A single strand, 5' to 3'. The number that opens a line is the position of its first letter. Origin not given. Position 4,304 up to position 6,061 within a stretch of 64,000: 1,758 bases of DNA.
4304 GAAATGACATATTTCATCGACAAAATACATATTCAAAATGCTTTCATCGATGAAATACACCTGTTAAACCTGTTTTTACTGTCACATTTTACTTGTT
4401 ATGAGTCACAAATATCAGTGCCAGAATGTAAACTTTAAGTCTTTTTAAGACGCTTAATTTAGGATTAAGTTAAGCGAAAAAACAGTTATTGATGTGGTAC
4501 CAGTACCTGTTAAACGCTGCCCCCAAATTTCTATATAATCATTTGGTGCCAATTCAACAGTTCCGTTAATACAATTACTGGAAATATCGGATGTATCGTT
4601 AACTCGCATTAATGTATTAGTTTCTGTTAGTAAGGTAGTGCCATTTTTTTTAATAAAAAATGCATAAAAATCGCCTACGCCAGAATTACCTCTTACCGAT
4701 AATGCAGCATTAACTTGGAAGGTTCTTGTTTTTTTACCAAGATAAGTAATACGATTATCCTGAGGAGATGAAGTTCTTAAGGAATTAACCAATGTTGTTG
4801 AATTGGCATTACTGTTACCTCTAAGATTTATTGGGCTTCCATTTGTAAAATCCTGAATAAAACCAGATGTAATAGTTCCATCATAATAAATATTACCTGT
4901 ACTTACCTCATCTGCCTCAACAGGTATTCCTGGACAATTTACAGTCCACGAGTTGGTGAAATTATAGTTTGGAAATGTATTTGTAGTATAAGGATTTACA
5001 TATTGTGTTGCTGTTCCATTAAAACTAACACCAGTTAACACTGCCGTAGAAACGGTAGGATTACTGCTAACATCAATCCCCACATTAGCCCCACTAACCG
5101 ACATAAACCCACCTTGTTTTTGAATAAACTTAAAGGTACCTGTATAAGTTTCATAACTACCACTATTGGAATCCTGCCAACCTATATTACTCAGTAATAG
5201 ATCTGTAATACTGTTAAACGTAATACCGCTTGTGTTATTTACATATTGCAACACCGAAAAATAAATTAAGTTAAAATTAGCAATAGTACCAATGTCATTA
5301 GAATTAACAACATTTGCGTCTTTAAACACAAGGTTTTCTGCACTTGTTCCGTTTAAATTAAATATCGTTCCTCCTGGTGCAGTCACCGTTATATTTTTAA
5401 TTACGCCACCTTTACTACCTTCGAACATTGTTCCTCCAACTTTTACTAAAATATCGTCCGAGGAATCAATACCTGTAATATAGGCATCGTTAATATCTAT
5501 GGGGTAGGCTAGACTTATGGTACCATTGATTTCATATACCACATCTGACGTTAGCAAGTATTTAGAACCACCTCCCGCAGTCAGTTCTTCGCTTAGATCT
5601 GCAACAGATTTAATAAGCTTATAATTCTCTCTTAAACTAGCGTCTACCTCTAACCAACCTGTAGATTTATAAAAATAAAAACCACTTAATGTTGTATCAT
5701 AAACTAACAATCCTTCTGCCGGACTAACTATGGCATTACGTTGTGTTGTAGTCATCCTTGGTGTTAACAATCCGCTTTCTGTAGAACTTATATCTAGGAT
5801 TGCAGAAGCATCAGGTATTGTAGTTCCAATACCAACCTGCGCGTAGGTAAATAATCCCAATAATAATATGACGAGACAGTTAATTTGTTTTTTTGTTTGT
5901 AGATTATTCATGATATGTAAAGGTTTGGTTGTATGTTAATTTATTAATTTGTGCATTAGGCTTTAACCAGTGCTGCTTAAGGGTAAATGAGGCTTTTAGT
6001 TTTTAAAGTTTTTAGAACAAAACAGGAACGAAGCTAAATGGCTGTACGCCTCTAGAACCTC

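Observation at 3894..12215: Candidate undescribed sigma54-wired sensory/secretory locus (activator, unknown-HK-REC operon, tail-fibre-like protein, small peptide)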

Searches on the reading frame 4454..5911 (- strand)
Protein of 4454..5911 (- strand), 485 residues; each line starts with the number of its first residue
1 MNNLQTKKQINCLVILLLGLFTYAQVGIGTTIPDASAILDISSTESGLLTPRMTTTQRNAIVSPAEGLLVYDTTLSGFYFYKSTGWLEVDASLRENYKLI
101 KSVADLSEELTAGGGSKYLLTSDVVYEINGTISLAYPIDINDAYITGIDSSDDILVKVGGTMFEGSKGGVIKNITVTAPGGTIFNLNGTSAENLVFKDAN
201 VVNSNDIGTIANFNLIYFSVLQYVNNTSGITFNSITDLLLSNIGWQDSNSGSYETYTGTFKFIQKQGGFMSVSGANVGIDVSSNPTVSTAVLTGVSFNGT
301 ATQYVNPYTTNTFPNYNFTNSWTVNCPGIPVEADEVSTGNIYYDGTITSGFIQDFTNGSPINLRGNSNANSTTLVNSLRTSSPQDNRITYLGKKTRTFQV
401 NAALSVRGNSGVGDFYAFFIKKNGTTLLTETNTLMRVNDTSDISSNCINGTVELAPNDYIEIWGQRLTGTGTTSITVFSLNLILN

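Call 3: search_protein_families(library=pfam, proteins=[window:4454-5911:-], max_evalue=0.01)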
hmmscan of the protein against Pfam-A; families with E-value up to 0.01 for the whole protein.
window:4454-5911:- (485 aa): 0 families

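Call 4: search_protein_families(library=ncbifam, proteins=[window:4454-5911:-], max_evalue=0.01)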
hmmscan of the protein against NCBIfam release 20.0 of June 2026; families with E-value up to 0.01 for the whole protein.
window:4454-5911:- (485 aa): 0 families

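Call 11: find_homologous_proteins(query=window:4454-5911:-, max_evalue=0.001)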
Query window:4454-5911:- (485 aa): 1962 proteins with E <= 0.001 among 8000 candidates; the best 120 are listed.
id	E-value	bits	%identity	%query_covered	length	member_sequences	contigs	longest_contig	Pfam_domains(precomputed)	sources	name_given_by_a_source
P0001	0.0e+0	1046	100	100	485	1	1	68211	PF26696.1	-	-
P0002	4.6e-222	756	70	98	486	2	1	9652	PF26696.1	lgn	-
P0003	5.8e-221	753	71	98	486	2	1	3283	PF26696.1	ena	-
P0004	1.3e-217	742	69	98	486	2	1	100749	PF26696.1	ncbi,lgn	ncbi:MAG: hypothetical protein Tsb0033_09370 [Winogradskyella sp.]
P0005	1.9e-217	741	70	99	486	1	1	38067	PF26696.1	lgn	-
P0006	2.8e-216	737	70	97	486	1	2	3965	PF26696.1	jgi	-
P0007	1.3e-215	735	69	99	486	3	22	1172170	PF26696.1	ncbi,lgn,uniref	ncbi:cell wall anchor protein [Winogradskyella sp.]|uniref:cell wall anchor protein n=1 Tax=Winograd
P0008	1.5e-214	732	69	98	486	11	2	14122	PF26696.1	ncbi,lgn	-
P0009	1.0e-213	729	68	98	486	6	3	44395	PF26696.1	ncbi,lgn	-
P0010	4.4e-211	720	68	98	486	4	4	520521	PF26696.1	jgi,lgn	-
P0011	5.7e-209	713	66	100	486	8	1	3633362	PF26696.1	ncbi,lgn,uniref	ncbi:hypothetical protein [Winogradskyella sp. MIT101101]|uniref:hypothetical protein n=1 Tax=Winogr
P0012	2.8e-208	711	67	99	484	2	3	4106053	PF26696.1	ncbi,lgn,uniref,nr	ncbi:hypothetical protein [Sediminibacter sp. Hel_I_10]|uniref:hypothetical protein n=1 Tax=Sedimini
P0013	1.1e-205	702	65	98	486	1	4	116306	PF26696.1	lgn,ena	-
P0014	2.1e-204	698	64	98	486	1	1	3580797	PF26696.1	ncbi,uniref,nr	ncbi:hypothetical protein MBM09_09005 [Flaviramulus sp. BrNp1-15]|uniref:hypothetical protein n=1 Ta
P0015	7.8e-204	696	66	98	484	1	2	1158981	PF26696.1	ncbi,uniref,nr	ncbi:hypothetical protein D778_02799 [Xanthomarina gelatinilytica]|uniref:Cell wall anchor protein n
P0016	1.5e-203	695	66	98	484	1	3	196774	PF26696.1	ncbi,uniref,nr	ncbi:MAG: hypothetical protein CMP05_12105 [Xanthomarina sp.]|uniref:hypothetical protein n=1 Tax=Xa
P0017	2.2e-203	695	66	98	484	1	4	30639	PF26696.1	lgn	-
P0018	6.5e-203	693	66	98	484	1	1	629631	PF26696.1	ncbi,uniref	ncbi:hypothetical protein [Xanthomarina gelatinilytica]|uniref:hypothetical protein n=1 Tax=Xanthoma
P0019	7.4e-203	693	66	98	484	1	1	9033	PF26696.1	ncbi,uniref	ncbi:hypothetical protein [Xanthomarina gelatinilytica]|uniref:hypothetical protein n=1 Tax=Xanthoma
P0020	1.4e-202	692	64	99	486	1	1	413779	PF26696.1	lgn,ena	-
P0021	1.6e-202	692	65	99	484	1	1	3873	PF26696.1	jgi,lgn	-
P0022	1.9e-202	692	66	98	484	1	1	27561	PF26696.1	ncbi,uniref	ncbi:hypothetical protein [Xanthomarina gelatinilytica]|uniref:hypothetical protein n=1 Tax=Xanthoma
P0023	1.6e-201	689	66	97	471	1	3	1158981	PF26696.1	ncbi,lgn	-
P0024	2.3e-201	688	66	97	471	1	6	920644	PF26696.1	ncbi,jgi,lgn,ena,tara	tara:strand:+ start:905 stop:2320 length:1416 start_codon:yes stop_codon:yes gene_type:complete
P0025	2.3e-201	688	66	97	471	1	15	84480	PF26696.1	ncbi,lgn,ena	-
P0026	3.8e-201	687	65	99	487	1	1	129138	PF26696.1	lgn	-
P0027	4.6e-201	687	66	97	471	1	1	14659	PF26696.1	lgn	-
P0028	7.0e-201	687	66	97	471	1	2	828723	PF26696.1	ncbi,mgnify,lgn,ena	mgnify:CR=1 FL=1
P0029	8.3e-201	686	66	97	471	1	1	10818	PF26696.1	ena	-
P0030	1.2e-200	686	66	97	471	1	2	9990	PF26696.1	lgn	-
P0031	1.2e-200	686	66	97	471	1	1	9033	PF26696.1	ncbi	-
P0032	3.8e-200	684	66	97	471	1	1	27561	PF26696.1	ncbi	-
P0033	5.1e-200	684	66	97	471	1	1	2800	PF26696.1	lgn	-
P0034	1.1e-199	683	65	98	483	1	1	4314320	PF26696.1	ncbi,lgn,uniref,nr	ncbi:hypothetical protein [Olleya sp. Bg11-27]|uniref:hypothetical protein n=1 Tax=Olleya sp. Bg11-2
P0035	2.2e-199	682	67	95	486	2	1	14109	PF26696.1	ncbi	-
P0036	2.9e-198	678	64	97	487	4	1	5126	PF26696.1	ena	-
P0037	8.1e-198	676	64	98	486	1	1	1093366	PF26696.1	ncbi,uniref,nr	ncbi:hypothetical protein [Bizionia arctica]|uniref:Cell wall anchor protein n=1 Tax=Bizionia arctic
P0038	1.0e-197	676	64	99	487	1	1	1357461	PF26696.1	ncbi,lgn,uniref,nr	ncbi:hypothetical protein SAMN04487989_101283 [Bizionia echini]|uniref:Cell wall anchor protein n=1 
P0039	1.8e-197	675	66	95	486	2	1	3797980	PF26696.1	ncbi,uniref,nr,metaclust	ncbi:hypothetical protein [Lacinutrix sp. Hel_I_90]|uniref:hypothetical protein n=1 Tax=Lacinutrix s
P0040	6.0e-196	670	64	99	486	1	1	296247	PF26696.1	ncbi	ncbi:hypothetical protein [Lacinutrix sp. MEBiC02404]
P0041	1.0e-193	663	62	98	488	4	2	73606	PF26696.1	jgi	-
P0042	1.9e-193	662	64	95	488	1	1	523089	PF26696.1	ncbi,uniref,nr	ncbi:hypothetical protein Q4509_06425 [Oceanihabitans sp. 1_MG-2023]|uniref:hypothetical protein n=1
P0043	2.6e-193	662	61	99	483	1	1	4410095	PF26696.1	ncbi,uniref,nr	ncbi:hypothetical protein [Olleya sp. HaHaR_3_96]|uniref:hypothetical protein n=1 Tax=Olleya sp. HaH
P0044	6.8e-193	660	64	97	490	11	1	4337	PF26696.1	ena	-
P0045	1.4e-192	659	64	97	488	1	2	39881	PF26696.1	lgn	-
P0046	3.0e-192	658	64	95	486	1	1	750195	PF26696.1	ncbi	ncbi:hypothetical protein [Lacinutrix sp. MEBiC02595]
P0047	4.8e-192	657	63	97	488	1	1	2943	PF26696.1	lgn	-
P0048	5.2e-192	657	62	97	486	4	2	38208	PF26696.1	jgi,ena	-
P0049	1.2e-191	656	63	97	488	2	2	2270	PF26696.1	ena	-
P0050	1.2e-191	656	63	99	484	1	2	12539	PF26696.1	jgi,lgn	jgi:hypothetical protein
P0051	1.5e-191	656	64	97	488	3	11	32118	PF26696.1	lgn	-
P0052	4.2e-191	654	64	95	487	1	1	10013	PF26696.1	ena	-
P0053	8.1e-191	653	64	95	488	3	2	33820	PF26696.1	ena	-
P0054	1.6e-190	652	61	99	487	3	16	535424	PF26696.1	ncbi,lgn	-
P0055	1.8e-190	652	63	95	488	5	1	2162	PF26696.1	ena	-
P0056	2.3e-190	652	62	99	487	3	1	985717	PF26696.1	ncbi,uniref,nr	ncbi:hypothetical protein [Halomarinibacterium sedimenti]|uniref:hypothetical protein n=1 Tax=Haloma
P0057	4.0e-190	651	62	98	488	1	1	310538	PF26696.1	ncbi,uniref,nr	ncbi:hypothetical protein [uncultured Olleya sp.]|uniref:hypothetical protein n=1 Tax=uncultured Oll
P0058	1.1e-189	650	64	95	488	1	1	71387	PF26696.1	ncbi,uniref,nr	ncbi:hypothetical protein [Olleya namhaensis]|uniref:hypothetical protein n=1 Tax=Olleya namhaensis 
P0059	1.4e-189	649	63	97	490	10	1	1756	PF26696.1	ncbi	-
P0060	2.5e-189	649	63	95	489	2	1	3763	PF26696.1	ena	-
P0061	3.0e-189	648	62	99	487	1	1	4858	PF26696.1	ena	-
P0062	6.8e-189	647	64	95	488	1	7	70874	PF26696.1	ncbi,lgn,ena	-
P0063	7.4e-189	647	60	99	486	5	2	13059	PF26696.1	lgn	-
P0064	1.1e-188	646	61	99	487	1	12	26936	PF26696.1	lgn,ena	-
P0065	1.7e-188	646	61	98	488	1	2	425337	PF26696.1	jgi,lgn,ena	-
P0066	2.8e-188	645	61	99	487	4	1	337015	PF26696.1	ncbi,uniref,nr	ncbi:hypothetical protein [uncultured Lacinutrix sp.]|uniref:hypothetical protein n=1 Tax=uncultured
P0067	3.0e-188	645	61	98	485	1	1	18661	PF26696.1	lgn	-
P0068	6.6e-188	644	62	97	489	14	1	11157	PF26696.1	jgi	-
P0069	1.5e-187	643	62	97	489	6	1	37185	PF26696.1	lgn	-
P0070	4.2e-187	641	61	99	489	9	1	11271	PF26696.1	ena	-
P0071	4.6e-187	641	61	99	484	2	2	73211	PF26696.1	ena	-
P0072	6.4e-187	641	63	92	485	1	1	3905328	PF26696.1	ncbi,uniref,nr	ncbi:hypothetical protein N7U66_00730 [Lacinutrix neustonica]|uniref:Cell wall anchor protein n=1 Ta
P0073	6.3e-186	637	59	99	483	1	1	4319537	PF26696.1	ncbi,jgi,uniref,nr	ncbi:hypothetical protein [Psychroserpens sp. NJDZ02]|uniref:hypothetical protein n=1 Tax=Psychroser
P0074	9.4e-186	637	61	99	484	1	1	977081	PF26696.1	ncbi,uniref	ncbi:hypothetical protein [Psychroserpens mesophilus]|uniref:hypothetical protein n=1 Tax=Psychroser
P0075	1.4e-185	636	62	97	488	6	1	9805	PF26696.1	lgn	-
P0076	1.6e-185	636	67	89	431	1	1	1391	PF26696.1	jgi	jgi:hypothetical protein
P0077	2.5e-185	635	60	99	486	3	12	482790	PF26696.1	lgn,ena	-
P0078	4.9e-185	634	66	90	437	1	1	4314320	PF26696.1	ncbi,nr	ncbi:hypothetical protein CW732_15330 [Olleya sp. Bg11-27]|nr:hypothetical protein CW732_15330 [Olle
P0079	1.1e-184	633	62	98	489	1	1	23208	PF26696.1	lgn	-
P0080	5.8e-184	631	60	99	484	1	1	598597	PF26696.1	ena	-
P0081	1.1e-183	630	61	98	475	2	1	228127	PF26696.1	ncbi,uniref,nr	ncbi:hypothetical protein [Lacinutrix algicola]|uniref:hypothetical protein n=1 Tax=Lacinutrix algic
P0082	4.9e-183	628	63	95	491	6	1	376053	PF26696.1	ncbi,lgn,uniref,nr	ncbi:hypothetical protein [Olleya namhaensis]|uniref:Cell wall anchor protein n=1 Tax=Olleya namhaen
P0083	1.8e-182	626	59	99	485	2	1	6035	PF26696.1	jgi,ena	jgi:hypothetical protein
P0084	5.4e-182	624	59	99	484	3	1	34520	PF26696.1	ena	-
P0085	2.5e-178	612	64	89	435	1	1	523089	PF26696.1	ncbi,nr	ncbi:hypothetical protein KO494_06430 [Lacinutrix sp. C3R15]|nr:hypothetical protein [Lacinutrix sp.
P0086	1.2e-177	610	60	99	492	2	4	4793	PF26696.1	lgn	-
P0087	7.5e-177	607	64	89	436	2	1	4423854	PF26696.1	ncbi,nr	ncbi:hypothetical protein JOP69_10465 [Polaribacter sp. Q13]|nr:hypothetical protein JOP69_10465 [Po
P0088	3.5e-176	605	61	92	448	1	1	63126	PF26696.1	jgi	jgi:hypothetical protein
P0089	3.8e-174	598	59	97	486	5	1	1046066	PF26696.1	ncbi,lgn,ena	-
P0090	9.9e-174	597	58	97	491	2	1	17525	PF26696.1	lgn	-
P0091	1.8e-171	590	59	97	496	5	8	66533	PF26696.1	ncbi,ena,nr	ncbi:MAG: hypothetical protein CL530_10210 [Aequorivita sp.]|nr:hypothetical protein [Aequorivita sp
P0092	5.5e-171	588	59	97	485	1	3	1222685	PF26696.1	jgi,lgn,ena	jgi:hypothetical protein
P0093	2.0e-170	586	58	98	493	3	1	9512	PF26696.1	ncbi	-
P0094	6.0e-169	581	58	99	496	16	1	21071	PF26696.1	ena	-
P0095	1.5e-168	580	62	89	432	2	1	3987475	PF26696.1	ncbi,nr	ncbi:hypothetical protein FG167_15900 [Lacinutrix sp. WUR7]|nr:hypothetical protein FG167_15900 [Lac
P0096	2.9e-168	579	57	99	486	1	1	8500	PF26696.1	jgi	-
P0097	2.0e-167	576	57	99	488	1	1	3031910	PF26696.1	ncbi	ncbi:hypothetical protein ACW5R3_03390 [Bizionia sp. KMM 8389]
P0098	3.1e-166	572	58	98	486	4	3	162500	PF26696.1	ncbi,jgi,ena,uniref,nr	ncbi:hypothetical protein [Altibacter sp.]|uniref:hypothetical protein n=1 Tax=Altibacter sp. TaxID=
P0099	9.8e-166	571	58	99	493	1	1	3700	PF26696.1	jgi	jgi:hypothetical protein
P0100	1.2e-165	570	59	95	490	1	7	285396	PF26696.1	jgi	jgi:hypothetical protein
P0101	8.3e-165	568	58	98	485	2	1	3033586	PF26696.1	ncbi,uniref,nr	ncbi:hypothetical protein [Ulvibacter sp. MAR_2010_11]|uniref:hypothetical protein n=1 Tax=Ulvibacte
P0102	1.1e-163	564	58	96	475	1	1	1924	PF26696.1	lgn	-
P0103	1.8e-163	563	58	91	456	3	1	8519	PF26696.1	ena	-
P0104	2.8e-163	563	57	97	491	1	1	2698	PF26696.1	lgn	-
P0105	3.7e-163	562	58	96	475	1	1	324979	PF26696.1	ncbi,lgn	ncbi:MAG: hypothetical protein V7655_05465 [Aequorivita antarctica]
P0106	4.4e-163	562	57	97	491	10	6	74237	PF26696.1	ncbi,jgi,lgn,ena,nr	ncbi:MAG TPA: hypothetical protein DEA82_06845 [Flavobacteriaceae bacterium]|nr:hypothetical protein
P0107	2.2e-161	556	57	98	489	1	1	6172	PF26696.1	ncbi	-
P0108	4.7e-161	555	55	99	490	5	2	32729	PF26696.1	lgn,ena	-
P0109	9.4e-161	554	57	99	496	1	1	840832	PF26696.1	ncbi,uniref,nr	ncbi:hypothetical protein [Xanthomarina sp. F2636L]|uniref:hypothetical protein n=1 Tax=Xanthomarina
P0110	5.3e-158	545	55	99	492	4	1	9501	PF26696.1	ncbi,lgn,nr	ncbi:MAG: hypothetical protein Q7J19_02860 [Lutibacter sp.]|nr:hypothetical protein [Lutibacter sp.]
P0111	8.9e-158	544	54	98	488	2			PF26696.1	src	-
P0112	9.2e-158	544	55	97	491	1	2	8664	PF26696.1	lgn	-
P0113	1.1e-157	544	56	99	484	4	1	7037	PF26696.1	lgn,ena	-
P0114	1.5e-157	544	57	95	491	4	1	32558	PF26696.1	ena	-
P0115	3.8e-157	542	56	95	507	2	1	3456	PF26696.1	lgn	-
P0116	6.7e-157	542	55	98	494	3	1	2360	PF26696.1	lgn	-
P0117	1.0e-156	541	57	97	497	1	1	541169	PF26696.1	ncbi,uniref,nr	ncbi:hypothetical protein LS48_03210 [Aequorivita aquimaris]|uniref:Cell wall anchor protein n=1 Tax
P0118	1.9e-156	540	54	99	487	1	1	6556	PF26696.1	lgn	-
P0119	2.0e-156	540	55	98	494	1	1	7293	PF26696.1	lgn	-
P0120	3.8e-156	539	55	98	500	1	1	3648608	PF26696.1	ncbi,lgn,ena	-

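Call 12: find_encoding_contigs(protein=P0012, flank=10000, max_places=2)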
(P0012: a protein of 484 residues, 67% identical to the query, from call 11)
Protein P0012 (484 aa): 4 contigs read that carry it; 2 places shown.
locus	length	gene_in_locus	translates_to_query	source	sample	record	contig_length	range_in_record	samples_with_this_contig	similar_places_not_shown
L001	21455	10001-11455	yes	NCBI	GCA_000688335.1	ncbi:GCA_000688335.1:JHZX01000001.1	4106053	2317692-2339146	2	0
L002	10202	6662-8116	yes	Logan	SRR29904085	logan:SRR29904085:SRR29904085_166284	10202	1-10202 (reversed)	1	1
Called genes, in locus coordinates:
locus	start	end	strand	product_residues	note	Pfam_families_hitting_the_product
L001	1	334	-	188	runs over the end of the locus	PF00588:SpoU_methylase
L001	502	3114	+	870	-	PF01624:MutS_I, PF05188:MutS_II, PF05192:MutS_III, PF05190:MutS_IV, PF00488:MutS_V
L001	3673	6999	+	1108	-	PF13426:PAS_9, PF00989:PAS, PF08448:PAS_4, PF13426:PAS_9, PF01590:GAF, PF00989:PAS, PF08448:PAS_4, PF13426:PAS_9, +9 more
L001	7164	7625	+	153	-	PF25056:DUF7793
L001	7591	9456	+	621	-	PF13188:PAS_8 (faint), PF00989:PAS, PF08447:PAS_3 (faint), PF08448:PAS_4 (weak), PF13426:PAS_9, PF00989:PAS, PF13426:PAS_9, PF02518:HATPase_c, +1 more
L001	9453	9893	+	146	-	PF00072:Response_reg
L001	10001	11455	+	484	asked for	PF26696:PTL_trimer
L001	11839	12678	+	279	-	PF04962:KduI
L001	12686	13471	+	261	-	PF00106:adh_short, PF08659:KR, PF13561:adh_short_C2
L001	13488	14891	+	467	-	PF02614:UxaC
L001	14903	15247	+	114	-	PF12973:Cupin_7 (weak), PF07883:Cupin_2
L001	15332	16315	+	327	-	PF03480:DctP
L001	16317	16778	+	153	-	PF04290:DctQ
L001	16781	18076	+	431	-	PF06808:DctM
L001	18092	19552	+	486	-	PF01232:Mannitol_dh, PF08125:Mannitol_dh_C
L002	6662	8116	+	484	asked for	PF26696:PTL_trimer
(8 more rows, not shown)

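Call 13: find_encoding_contigs(protein=P0101, flank=10000, max_places=2)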
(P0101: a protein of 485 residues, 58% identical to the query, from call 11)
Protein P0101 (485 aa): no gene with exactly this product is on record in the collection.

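Call 14: find_encoding_contigs(protein=P0087, flank=10000, max_places=2)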
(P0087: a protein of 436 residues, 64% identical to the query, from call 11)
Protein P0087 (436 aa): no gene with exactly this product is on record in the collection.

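Call 18: find_related_loci(query=A1, collection=genome_contigs, flank=10000)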
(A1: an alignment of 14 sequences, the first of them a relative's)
Query A1 (485 aa) in genome_contigs; peptide patterns used: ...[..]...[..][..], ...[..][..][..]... (x = any residue, [..] = any of these).
96 stretches matched a pattern; 87 encode a relative of the query (tblastn E <= 1e-3); the best 80 are kept; 80 distinct loci.
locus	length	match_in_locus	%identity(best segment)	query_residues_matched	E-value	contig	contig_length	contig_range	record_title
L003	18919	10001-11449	67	1-482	0e+0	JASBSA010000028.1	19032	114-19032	MAG: Winogradskyella sp. isolate BWSM_122 k141_1772011, whole genome shotgun sequence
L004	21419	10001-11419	68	10-482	0e+0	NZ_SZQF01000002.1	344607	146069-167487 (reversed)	Winogradskyella algicola strain IMCC33238 NODE_2_length_344607_cov_142.417310, whole genome shotgun sequence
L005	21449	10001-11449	69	1-482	0e+0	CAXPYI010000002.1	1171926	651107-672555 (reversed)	MAG: Leeuwenhoekiella palythoae isolate 02um_C4Z0725_1.40 genome assembly, contig: k127_433295, whole genome shotgun seq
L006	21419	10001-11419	69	10-482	0e+0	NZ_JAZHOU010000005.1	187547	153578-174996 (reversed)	Winogradskyella poriferorum strain JCM 12885 NODE_5_length_187547_cov_143.754691, whole genome shotgun sequence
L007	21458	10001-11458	67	1-485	0e+0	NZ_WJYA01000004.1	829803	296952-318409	Winogradskyella ouciana strain ZXX205 NODE_4_length_829803_cov_204.708, whole genome shotgun sequence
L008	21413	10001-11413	66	10-482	0e+0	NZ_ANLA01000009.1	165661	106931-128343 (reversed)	Xanthomarina gelatinilytica strain AK20 contig9, whole genome shotgun sequence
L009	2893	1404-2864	63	3-482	0e+0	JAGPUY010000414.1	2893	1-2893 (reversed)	MAG: Oceanihabitans sp. isolate 640_Coassembly_bin.28 k141_223825, whole genome shotgun sequence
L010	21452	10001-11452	64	4-482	0e+0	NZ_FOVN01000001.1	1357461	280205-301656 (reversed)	Bizionia echini strain DSM 23925, whole genome shotgun sequence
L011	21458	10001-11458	64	4-482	0e+0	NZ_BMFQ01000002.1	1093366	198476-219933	Bizionia arctica strain CGMCC 1.12751 sequence02, whole genome shotgun sequence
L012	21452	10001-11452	63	1-482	0e+0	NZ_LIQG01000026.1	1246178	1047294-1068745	Lacinutrix mariniflava strain AKS432 ctg7180000000641, whole genome shotgun sequence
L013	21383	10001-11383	64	24-482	0e+0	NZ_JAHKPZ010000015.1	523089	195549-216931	Lacinutrix sp. C3R15 C3R15_C3R15_contig_1, whole genome shotgun sequence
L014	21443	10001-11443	61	4-482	0e+0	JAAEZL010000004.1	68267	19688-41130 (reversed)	MAG: Algicola sp. isolate P03SST1bin.30 NODE_232_length_68267_cov_4.36183, whole genome shotgun sequence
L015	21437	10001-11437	62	13-482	0e+0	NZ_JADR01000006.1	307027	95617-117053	Olleya marilimosa CAM030 M890DRAFT_scaffold00005.5_C, whole genome shotgun sequence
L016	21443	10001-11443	61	4-482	0e+0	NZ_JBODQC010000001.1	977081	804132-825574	Psychroserpens mesophilus strain 12-35 NODE_1_length_977081_cov_228.147760, whole genome shotgun sequence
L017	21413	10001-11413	63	14-482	0e+0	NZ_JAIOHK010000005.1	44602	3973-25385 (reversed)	MAG: Altibacter sp. isolate MAG_02 contig_13197, whole genome shotgun sequence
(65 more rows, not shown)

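Call 27: predict_structure(alignment_id=A1)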
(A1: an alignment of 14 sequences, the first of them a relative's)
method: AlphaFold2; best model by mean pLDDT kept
length: 485 residues; sequences in the alignment: 14
mean_pLDDT: 62.0   pTM: 0.51
mean pLDDT of the five models: 62.0, 61.6, 60.9, 60.4, 58.0
residues with pLDDT >= 90: 70; 70-90: 133; 50-70: 122; < 50: 160
segments of 3 or more residues with pLDDT < 50: 1-5, 16-50, 91-94, 310-386, 426-445, 478-481
pLDDT, mean of each block of 10 residues (from residue 1): 47 49 27 32 36 75 75 72 76 62 92 97 83 96 79 86 93 89 95 82 92 85 82 86 65 84 62 73 72 56 64 40 24 25 26 25 27 26 44 56 53 54 52 42 49 66 57 50 49
secondary structure, 60 per line:
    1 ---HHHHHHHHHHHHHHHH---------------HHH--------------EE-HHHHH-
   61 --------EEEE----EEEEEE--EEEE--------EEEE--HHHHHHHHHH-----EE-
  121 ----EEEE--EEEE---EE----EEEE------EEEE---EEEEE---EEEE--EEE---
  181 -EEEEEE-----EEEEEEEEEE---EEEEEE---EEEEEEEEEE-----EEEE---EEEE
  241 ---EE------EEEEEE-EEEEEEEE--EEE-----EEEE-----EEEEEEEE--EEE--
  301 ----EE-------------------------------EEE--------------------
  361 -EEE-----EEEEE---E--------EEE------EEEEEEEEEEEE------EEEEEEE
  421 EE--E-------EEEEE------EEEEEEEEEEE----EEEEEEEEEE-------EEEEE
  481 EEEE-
elements in order: H4-19 H55-59 E69-72 E77-82 E85-88 E97-100 H103-112 E125-128 E131-134 E144-147 E154-157 E161-165 E169-172 E175-177 E182-187 E193-202 E206-211 E215-224 E230-233 E237-240 E252-257 E259-266 E269-271 E277-280 E286-293 E296-298 E338-340 E362-364 E370-374 E387-389 E396-407 E414-422 E433-437 E444-454 E459-468 E476-484
